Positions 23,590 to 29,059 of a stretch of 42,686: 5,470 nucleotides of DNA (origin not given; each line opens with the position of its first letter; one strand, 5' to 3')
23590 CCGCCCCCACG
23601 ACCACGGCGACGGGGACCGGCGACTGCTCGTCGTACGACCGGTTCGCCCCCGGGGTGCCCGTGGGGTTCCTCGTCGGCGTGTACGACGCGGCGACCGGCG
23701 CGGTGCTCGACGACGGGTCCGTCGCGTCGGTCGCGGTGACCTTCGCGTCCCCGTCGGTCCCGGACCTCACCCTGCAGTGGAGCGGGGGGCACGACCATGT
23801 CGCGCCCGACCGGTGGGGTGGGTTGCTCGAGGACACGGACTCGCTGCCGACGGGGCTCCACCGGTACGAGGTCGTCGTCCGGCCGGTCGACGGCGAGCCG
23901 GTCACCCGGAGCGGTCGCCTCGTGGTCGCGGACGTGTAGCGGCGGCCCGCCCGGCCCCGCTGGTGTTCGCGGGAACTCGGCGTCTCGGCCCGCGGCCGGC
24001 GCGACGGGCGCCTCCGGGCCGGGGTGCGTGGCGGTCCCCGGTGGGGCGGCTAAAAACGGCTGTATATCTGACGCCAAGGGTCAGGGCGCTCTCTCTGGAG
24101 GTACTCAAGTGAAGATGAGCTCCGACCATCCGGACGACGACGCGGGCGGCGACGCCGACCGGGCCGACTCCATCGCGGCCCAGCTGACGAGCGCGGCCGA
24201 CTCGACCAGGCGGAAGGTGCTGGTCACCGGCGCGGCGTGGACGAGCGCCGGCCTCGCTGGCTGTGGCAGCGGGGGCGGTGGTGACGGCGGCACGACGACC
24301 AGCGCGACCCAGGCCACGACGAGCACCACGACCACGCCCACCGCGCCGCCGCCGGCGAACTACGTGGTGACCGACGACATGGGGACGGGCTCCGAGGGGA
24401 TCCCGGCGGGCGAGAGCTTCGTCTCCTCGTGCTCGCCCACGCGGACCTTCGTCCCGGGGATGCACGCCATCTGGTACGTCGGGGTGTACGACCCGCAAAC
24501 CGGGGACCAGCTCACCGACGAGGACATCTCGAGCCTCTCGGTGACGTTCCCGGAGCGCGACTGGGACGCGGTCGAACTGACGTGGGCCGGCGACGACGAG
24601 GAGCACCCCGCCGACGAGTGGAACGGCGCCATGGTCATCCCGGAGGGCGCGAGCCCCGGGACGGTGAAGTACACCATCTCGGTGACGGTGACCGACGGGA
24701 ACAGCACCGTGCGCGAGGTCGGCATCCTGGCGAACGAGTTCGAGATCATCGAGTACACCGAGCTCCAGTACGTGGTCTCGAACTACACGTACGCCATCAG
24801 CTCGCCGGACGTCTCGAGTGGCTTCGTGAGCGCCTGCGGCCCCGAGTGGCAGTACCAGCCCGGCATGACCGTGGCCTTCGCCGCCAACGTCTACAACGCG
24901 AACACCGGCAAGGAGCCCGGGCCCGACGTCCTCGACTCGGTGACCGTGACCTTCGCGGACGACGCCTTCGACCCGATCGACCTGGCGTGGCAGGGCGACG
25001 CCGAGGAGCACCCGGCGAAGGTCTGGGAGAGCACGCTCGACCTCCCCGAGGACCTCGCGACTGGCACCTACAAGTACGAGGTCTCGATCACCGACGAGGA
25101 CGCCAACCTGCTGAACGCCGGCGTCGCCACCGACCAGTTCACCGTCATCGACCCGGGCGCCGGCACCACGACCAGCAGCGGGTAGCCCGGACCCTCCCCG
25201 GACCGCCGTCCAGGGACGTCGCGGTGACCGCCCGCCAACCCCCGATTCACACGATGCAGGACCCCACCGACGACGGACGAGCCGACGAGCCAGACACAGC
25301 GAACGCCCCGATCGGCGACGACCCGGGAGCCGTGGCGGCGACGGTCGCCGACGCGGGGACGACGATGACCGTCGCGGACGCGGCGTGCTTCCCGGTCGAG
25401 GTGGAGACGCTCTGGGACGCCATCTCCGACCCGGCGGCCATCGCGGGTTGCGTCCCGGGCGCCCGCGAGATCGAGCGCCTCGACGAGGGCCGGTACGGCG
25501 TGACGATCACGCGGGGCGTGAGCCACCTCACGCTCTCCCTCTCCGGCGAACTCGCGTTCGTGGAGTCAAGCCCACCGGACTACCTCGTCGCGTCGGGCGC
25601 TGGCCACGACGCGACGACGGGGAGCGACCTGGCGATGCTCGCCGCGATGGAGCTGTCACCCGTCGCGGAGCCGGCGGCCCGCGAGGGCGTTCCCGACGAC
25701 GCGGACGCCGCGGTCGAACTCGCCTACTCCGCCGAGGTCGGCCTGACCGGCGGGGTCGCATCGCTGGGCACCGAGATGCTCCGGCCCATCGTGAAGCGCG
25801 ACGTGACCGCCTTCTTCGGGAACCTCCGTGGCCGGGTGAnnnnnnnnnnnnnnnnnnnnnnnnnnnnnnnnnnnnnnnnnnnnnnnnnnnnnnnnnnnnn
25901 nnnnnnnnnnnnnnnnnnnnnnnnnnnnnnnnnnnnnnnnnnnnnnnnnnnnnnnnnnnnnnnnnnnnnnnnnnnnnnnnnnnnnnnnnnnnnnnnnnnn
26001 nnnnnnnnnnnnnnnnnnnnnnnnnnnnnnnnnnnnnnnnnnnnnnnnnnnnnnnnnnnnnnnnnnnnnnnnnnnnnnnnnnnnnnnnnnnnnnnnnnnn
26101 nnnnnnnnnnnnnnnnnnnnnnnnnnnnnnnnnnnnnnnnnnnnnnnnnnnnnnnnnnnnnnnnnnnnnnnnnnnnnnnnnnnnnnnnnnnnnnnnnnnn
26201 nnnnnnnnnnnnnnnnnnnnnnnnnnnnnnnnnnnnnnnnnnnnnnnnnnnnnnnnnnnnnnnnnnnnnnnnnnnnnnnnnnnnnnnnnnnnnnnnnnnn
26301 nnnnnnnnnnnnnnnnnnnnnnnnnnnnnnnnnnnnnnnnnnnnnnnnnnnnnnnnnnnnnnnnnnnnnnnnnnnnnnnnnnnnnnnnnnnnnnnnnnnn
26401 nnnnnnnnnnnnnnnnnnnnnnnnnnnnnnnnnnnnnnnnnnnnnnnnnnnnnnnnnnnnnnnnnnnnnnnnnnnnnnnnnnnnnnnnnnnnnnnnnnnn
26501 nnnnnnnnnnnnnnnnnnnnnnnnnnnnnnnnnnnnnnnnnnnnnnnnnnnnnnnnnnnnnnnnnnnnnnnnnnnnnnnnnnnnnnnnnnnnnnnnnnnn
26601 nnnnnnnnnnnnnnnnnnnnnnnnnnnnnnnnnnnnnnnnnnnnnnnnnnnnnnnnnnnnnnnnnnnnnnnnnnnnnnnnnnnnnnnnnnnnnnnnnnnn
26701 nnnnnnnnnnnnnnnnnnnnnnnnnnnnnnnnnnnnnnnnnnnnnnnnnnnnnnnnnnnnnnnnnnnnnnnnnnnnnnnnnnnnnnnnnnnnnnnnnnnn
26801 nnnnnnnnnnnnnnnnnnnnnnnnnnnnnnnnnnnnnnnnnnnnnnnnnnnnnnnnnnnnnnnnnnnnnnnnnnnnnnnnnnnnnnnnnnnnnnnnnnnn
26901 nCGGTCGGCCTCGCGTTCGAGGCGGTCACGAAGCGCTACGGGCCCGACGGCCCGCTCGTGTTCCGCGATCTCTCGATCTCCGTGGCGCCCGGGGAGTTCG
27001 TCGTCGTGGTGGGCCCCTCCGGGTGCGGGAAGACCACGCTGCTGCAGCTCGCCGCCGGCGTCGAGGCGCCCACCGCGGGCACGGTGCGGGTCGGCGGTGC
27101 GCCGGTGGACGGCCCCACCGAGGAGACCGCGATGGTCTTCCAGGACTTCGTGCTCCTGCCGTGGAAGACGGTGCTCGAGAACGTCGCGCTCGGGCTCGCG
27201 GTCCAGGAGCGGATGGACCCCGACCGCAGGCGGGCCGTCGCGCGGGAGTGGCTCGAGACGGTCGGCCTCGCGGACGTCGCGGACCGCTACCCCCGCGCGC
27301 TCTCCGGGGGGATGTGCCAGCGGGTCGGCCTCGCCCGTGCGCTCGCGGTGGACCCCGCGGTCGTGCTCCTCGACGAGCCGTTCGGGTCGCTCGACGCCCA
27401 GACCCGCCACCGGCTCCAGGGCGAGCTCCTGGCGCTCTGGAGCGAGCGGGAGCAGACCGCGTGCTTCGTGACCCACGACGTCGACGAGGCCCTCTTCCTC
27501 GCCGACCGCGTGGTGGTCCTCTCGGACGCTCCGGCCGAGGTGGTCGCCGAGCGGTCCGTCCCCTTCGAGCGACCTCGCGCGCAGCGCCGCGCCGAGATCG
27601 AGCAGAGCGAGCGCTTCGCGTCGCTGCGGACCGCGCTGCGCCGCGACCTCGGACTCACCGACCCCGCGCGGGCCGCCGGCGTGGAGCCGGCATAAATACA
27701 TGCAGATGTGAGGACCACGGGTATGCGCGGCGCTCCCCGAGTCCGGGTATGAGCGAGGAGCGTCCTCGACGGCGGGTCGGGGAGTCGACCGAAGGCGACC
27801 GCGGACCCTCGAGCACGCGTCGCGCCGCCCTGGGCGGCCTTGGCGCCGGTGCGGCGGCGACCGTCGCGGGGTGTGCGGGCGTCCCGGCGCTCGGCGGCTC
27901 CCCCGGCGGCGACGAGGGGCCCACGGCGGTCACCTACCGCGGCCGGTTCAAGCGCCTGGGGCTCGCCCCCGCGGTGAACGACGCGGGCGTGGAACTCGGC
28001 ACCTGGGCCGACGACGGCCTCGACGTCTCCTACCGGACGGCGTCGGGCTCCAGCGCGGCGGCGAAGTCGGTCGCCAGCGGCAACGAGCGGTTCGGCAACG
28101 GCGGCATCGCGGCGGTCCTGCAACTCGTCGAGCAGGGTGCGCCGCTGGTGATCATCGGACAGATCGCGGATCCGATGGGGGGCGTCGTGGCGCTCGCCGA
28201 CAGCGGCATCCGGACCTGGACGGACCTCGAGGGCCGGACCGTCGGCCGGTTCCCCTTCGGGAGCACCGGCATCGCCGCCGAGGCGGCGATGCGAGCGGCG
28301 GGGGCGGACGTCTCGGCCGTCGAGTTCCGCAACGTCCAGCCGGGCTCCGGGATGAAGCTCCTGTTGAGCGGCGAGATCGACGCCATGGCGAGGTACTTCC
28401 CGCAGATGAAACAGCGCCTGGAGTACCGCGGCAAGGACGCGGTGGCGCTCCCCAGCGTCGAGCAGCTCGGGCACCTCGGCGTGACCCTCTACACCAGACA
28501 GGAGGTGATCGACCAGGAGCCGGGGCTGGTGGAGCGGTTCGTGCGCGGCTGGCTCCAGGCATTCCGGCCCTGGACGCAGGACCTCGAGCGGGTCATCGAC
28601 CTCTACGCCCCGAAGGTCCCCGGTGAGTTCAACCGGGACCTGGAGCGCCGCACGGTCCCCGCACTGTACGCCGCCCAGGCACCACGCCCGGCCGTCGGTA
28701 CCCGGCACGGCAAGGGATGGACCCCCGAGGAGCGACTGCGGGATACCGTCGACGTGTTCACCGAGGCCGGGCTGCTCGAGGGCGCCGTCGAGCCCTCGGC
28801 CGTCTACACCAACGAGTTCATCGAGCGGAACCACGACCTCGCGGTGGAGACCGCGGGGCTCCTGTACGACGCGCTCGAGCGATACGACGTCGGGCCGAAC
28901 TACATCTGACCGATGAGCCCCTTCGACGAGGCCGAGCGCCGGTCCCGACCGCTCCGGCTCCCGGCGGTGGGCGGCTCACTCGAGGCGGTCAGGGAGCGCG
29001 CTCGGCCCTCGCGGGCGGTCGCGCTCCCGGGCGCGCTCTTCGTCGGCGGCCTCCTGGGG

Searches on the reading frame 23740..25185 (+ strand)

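Call 16: search_protein_families(library=pfam, proteins=[window:23740-25185:+], max_evalue=0.001)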
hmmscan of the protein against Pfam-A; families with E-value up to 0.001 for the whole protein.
window:23740-25185:+ (481 aa): 1 family
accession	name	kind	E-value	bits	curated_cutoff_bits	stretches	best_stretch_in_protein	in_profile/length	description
PF15418.12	DUF4625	-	0.00095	19.9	27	0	427-456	91-120/131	Domain of unknown function (DUF4625)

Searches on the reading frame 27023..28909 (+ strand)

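Call 16: search_protein_families(library=pfam, proteins=[window:27023-28909:+], max_evalue=0.001)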
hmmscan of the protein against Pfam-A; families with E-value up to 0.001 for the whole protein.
window:27023-28909:+ (628 aa): 1 family
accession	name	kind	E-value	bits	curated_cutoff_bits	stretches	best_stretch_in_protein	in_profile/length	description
PF09084.16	NMT1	-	5.1e-23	82.5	20.5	1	324-513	12-205/216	NMT1/THI5 like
